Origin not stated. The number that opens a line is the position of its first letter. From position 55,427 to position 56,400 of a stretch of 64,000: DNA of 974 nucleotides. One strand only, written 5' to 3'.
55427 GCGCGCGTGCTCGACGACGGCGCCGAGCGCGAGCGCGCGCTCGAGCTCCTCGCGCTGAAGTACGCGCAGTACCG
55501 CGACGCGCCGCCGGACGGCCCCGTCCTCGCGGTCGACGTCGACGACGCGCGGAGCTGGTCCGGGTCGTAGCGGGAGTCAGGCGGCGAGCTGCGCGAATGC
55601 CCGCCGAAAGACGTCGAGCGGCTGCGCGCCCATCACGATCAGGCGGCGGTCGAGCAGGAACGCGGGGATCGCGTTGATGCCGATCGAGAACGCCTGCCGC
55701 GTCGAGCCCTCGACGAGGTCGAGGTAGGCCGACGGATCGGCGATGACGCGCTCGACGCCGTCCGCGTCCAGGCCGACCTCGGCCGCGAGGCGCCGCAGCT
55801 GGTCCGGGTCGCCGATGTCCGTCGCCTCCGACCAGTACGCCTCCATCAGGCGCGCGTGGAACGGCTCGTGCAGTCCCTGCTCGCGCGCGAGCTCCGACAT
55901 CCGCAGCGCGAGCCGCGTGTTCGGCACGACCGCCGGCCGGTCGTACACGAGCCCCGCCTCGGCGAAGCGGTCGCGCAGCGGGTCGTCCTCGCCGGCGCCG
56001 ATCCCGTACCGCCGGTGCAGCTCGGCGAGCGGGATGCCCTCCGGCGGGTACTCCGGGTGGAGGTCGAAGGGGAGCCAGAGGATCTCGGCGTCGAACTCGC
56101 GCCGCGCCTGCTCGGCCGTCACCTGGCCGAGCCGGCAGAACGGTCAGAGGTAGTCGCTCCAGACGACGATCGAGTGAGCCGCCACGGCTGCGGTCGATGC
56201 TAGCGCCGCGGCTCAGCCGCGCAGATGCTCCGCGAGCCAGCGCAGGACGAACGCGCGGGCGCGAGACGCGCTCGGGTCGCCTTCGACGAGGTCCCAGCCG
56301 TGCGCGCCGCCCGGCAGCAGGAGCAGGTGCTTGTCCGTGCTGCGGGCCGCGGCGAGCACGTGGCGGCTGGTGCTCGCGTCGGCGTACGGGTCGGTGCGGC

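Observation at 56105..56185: In-frame TGA at the nucleophilic Cys position of a DsbA/FrnE-like gene, followed by a SECIS-like hairpin: candidate actinobacterial selenoprotein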

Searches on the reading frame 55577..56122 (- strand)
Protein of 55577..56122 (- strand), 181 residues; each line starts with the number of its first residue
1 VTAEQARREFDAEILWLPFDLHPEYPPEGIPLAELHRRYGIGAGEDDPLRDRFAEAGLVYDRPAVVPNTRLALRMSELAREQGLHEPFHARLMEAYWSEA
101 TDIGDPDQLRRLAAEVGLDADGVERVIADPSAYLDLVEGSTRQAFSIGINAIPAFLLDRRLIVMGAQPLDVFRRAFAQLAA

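Call 26: find_encoding_contigs(protein=window:55577-56122:-, flank=10000, max_places=6)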
Protein window:55577-56122:- (181 aa): 9 contigs read that carry it; 6 places shown.
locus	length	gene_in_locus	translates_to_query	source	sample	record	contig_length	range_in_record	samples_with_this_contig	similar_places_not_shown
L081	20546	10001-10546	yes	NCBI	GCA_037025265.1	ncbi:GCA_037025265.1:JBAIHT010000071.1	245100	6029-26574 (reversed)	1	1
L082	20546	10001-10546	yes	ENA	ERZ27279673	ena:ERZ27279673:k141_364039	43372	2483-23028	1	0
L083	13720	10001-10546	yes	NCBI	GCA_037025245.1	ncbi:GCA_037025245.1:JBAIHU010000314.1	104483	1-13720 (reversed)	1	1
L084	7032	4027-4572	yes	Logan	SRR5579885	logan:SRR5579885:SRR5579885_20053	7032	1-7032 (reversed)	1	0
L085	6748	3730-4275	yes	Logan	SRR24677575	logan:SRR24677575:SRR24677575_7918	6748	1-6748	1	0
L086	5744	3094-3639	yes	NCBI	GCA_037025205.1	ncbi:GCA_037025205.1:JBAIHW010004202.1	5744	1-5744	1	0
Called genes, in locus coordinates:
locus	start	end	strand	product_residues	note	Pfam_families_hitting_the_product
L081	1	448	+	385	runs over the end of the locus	PF02771:Acyl-CoA_dh_N, PF02770:Acyl-CoA_dh_M, PF00441:Acyl-CoA_dh_1, PF08028:Acyl-CoA_dh_2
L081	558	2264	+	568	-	PF01590:GAF, PF13185:GAF_2, PF13492:GAF_3 (weak), PF07730:HisKA_3, PF02518:HATPase_c (weak)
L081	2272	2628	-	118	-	PF00072:Response_reg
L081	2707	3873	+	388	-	PF00211:Guanylate_cyc (weak), PF00072:Response_reg, PF00196:GerE, PF08281:Sigma70_r4_2 (weak)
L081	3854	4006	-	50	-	-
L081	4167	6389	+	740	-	PF03176:MMPL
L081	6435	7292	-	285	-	PF03473:MOSC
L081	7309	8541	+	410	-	PF07690:MFS_1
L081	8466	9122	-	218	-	PF03551:PadR, PF10400:Vir_act_alpha_C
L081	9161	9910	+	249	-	PF12697:Abhydrolase_6 (weak), PF12146:Hydrolase_4, PF00561:Abhydrolase_1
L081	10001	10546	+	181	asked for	PF01323:DSBA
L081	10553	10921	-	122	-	PF01243:PNPOx_N, PF12900:Pyridox_ox_2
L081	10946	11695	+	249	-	PF00296:Bac_luciferase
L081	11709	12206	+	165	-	PF00582:Usp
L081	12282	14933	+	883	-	-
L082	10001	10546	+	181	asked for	PF01323:DSBA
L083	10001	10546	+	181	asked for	PF01323:DSBA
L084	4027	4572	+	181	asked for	PF01323:DSBA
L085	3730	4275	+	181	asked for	PF01323:DSBA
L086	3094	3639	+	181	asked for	PF01323:DSBA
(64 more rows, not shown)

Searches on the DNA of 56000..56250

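Call 58: search_rna_families(source=window, start=56000, end=56250, threshold=evalue, max_evalue=10)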
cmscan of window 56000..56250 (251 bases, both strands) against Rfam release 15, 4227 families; matches with E-value up to 10: 1.
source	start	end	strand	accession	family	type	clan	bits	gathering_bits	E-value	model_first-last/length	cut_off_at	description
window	56030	56087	-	RF04012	MIR7532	Gene; miRNA;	-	14.8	100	7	1-106/106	no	MIR7532 microRNA precursor family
